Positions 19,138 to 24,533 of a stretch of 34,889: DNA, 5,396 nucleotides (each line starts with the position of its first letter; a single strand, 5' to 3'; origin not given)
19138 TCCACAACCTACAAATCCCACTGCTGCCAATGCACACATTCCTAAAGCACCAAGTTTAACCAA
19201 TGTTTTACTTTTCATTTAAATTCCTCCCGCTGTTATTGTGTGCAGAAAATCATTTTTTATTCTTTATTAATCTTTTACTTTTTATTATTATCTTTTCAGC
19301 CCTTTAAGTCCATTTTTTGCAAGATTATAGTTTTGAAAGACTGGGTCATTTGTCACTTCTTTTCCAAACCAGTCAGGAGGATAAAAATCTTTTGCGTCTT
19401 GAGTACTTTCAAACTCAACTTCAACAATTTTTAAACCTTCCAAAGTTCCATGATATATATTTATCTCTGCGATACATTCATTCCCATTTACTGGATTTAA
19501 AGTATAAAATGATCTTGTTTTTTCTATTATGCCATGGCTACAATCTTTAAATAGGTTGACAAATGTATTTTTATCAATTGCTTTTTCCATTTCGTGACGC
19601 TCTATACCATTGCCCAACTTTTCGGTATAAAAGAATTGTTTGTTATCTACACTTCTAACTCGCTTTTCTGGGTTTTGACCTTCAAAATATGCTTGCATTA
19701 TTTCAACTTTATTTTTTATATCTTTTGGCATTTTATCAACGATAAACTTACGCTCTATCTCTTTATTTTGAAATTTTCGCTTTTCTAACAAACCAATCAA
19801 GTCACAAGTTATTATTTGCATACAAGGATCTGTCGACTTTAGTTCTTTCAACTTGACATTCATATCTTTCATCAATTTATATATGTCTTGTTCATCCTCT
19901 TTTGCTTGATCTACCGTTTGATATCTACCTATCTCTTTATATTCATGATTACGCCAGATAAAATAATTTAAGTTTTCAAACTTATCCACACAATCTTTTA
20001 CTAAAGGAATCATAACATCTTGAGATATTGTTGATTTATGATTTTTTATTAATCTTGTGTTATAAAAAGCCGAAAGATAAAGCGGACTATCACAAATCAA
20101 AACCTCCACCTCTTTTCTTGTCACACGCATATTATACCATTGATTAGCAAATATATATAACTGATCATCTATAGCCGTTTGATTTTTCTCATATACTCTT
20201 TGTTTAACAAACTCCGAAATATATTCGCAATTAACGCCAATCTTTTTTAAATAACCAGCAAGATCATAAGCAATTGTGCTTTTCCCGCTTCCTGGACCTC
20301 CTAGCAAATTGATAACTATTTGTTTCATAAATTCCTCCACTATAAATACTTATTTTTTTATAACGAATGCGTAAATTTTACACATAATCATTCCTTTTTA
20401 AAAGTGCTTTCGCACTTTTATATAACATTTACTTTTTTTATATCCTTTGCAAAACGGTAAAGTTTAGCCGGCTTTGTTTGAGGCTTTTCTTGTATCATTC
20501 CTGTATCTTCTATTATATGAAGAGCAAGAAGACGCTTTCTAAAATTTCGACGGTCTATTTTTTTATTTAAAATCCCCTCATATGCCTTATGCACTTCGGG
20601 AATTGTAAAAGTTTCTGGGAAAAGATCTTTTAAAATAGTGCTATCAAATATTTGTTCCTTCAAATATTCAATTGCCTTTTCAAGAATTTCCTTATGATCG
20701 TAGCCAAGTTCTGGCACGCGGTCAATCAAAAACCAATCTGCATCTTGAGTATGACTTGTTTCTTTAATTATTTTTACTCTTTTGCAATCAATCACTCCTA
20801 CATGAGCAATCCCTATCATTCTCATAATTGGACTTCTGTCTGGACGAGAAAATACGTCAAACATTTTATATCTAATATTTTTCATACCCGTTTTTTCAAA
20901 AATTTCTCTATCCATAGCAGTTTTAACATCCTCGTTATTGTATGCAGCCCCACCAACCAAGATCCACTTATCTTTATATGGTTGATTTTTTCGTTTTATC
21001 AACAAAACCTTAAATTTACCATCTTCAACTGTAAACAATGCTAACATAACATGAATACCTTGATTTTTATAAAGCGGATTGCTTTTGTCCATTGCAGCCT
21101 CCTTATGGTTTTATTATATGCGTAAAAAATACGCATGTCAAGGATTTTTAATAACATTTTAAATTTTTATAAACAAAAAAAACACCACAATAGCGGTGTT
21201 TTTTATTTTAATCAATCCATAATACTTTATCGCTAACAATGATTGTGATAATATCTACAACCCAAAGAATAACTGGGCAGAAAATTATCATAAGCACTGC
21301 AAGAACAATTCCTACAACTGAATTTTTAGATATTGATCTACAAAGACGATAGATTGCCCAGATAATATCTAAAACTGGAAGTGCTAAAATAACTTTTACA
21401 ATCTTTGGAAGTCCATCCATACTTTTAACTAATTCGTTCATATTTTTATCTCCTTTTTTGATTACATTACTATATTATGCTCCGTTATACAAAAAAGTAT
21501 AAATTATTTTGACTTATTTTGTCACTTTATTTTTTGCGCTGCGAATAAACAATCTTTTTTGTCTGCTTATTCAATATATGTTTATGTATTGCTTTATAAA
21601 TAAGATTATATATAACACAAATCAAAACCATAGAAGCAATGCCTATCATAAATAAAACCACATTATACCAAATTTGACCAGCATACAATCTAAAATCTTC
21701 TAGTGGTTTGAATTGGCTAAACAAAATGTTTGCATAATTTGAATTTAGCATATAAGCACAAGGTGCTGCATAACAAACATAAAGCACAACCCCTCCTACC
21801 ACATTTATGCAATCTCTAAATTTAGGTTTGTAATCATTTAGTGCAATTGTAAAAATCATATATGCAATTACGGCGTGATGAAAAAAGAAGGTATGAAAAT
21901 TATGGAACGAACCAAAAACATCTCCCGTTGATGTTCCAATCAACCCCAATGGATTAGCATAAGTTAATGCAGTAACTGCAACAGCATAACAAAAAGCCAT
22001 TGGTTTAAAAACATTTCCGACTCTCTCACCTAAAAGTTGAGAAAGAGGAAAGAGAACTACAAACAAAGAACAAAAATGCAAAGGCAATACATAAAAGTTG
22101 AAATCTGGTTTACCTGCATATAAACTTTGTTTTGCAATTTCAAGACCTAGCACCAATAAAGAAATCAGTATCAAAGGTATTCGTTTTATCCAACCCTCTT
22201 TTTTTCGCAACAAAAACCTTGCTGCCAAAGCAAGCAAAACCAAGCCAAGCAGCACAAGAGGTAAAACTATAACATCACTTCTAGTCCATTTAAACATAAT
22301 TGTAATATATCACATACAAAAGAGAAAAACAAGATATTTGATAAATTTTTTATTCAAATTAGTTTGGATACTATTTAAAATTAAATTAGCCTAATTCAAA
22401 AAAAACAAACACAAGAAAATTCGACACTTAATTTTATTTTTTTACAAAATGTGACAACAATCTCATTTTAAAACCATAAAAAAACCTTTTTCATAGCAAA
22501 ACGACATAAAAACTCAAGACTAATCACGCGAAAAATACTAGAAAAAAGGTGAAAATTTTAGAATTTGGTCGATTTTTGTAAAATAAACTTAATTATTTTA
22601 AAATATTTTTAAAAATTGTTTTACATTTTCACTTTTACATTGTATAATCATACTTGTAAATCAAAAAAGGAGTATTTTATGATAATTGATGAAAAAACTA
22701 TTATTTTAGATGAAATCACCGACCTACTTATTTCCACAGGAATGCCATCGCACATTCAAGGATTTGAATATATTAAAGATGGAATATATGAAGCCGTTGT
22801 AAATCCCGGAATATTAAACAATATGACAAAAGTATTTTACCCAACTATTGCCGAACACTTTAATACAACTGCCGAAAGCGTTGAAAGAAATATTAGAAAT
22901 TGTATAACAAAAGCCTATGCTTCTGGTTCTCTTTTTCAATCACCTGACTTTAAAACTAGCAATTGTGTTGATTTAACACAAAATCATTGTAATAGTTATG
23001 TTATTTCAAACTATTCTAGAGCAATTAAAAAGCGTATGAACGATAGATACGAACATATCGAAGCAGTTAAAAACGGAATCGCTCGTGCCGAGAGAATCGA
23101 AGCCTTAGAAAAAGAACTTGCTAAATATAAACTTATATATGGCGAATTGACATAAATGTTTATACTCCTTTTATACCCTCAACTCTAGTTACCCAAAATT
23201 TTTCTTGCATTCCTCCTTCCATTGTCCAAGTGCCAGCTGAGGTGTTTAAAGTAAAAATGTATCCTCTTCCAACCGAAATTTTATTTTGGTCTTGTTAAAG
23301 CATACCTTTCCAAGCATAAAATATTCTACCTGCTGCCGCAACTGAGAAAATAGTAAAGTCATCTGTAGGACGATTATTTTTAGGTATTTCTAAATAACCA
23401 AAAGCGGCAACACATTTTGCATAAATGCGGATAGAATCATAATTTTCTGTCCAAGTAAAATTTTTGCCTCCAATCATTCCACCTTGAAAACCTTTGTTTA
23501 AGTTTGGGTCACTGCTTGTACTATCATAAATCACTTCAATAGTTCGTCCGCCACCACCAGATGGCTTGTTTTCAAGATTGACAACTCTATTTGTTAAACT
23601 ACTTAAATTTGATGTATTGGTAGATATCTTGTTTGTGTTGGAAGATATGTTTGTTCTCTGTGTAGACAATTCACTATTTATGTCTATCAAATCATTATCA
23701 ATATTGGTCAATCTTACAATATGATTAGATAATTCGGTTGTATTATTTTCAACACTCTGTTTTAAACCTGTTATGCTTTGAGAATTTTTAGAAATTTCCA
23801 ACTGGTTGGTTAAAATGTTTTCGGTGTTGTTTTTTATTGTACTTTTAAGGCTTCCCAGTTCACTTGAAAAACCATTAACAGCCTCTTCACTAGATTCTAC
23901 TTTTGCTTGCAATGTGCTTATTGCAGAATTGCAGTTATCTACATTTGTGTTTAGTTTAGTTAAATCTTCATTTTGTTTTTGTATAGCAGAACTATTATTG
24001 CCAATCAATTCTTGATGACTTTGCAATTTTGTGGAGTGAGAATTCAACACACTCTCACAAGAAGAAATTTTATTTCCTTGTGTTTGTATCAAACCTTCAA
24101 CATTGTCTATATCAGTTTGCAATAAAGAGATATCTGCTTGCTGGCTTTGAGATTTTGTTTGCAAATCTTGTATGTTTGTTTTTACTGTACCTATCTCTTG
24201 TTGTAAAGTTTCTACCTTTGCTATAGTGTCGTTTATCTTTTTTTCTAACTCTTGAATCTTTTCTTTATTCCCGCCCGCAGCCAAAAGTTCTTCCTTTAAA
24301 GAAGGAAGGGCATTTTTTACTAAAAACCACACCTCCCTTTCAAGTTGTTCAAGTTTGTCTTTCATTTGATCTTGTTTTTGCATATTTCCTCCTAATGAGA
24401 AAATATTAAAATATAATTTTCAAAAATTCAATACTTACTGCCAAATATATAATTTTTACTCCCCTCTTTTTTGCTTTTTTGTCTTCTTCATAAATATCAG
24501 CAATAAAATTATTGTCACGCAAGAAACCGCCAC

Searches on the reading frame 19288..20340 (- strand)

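Call 70: search_protein_families(library=pfam, proteins=[window:19288-20340:-], max_evalue=0.00001)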
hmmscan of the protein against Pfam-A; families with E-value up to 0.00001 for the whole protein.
window:19288-20340:- (350 aa): 1 family
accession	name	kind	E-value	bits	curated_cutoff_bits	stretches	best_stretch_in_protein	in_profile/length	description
PF13521.12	AAA_28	-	9.6e-09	36.1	27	1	10-168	2-157/164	AAA domain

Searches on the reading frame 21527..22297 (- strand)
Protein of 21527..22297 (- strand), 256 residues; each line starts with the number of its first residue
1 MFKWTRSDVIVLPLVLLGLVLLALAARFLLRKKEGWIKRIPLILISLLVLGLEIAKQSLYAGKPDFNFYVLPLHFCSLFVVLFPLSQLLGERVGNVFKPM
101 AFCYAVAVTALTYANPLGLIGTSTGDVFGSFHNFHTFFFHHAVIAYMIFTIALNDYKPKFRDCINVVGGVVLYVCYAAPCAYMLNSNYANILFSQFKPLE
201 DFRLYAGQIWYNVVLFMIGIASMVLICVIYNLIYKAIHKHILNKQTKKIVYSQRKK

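Call 3: search_protein_families(library=pfam, proteins=[window:21527-22297:-], max_evalue=0.01)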
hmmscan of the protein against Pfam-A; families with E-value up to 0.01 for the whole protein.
window:21527-22297:- (256 aa): 1 family
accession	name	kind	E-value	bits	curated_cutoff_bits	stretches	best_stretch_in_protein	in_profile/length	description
PF14808.11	TMEM164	-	2.8e-18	66.7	25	1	6-225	6-215/217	TMEM164 family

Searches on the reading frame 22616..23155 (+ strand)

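Call 3: search_protein_families(library=pfam, proteins=[window:22616-23155:+], max_evalue=0.01)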
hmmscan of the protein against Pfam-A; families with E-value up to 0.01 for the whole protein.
window:22616-23155:+ (179 aa): 1 family
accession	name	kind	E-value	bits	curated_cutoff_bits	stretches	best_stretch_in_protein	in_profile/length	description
PF08769.17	Spo0A_C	-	2.2e-21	76.3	25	1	34-134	1-101/104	Sporulation initiation factor Spo0A C terminal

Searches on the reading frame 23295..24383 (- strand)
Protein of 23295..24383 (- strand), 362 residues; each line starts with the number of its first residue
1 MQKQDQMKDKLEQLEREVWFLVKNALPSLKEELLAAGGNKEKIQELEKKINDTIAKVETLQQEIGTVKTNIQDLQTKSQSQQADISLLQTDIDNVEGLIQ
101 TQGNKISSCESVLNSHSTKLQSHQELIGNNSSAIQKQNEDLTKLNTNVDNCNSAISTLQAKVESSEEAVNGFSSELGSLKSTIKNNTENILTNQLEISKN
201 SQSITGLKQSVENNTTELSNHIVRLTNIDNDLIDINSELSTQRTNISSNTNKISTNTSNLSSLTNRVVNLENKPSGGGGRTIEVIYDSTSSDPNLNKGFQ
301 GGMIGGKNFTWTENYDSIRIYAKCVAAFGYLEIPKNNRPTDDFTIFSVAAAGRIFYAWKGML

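Call 3: search_protein_families(library=pfam, proteins=[window:23295-24383:-], max_evalue=0.01)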
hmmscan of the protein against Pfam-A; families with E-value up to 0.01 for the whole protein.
window:23295-24383:- (362 aa): 18 families
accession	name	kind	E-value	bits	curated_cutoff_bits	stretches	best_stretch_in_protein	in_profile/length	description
PF10473.14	CENP-F_leu_zip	-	1.8e-07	31.8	34.5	1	2-123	17-134/140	Leucine-rich repeats of kinetochore protein Cenp-F/LEK1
PF10186.14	ATG14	-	1e-05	25.3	33.2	0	44-164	36-156/347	Vacuolar sorting 38 and autophagy-related subunit 14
PF00038.26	Filament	-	2.4e-05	24.6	40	1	39-272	2-245/313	Intermediate filament protein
PF12795.12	MscS_porin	-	0.00014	22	34.4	1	35-162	31-158/238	Mechanosensitive ion channel porin domain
PF08614.16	ATG16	-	0.00015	22.4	33.7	0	104-208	74-178/200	Autophagy protein 16 (ATG16)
PF23991.1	DUF7310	-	0.00032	21.6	40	0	135-171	26-62/83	Coiled-coil region of unknown function (DUF7310)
PF23203.1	KIF21A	-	0.0012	19.1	28.5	1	29-111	15-97/161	KIF21A-like domain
PF04129.18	Vps52_CC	-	0.0015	18.7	26.5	1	98-163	8-73/173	Vps52/Sac2 family, coiled-coil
PF06005.17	ZapB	-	0.002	19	31.5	1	41-96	4-59/71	Cell division protein ZapB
PF09762.14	CCDC93_CC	-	0.0021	17.6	30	0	113-271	124-286/429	CCDC93 coiled-coil domain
PF06818.20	Fez1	-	0.0025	18.7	34.4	0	63-215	11-156/199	Fez1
PF24423.1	OVT1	-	0.0026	18.6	30.9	0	41-110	1-70/100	Major antigen, helical domain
PF08702.15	Fib_alpha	-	0.0036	17.9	29.9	0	89-169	34-118/143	Fibrinogen alpha/beta chain family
PF06160.17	EzrA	-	0.0052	15.6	39.6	0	1-120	52-177/557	Septation ring formation regulator, EzrA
PF01519.22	DUF16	-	0.0054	17.6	40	0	39-103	32-96/104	Protein of unknown function DUF16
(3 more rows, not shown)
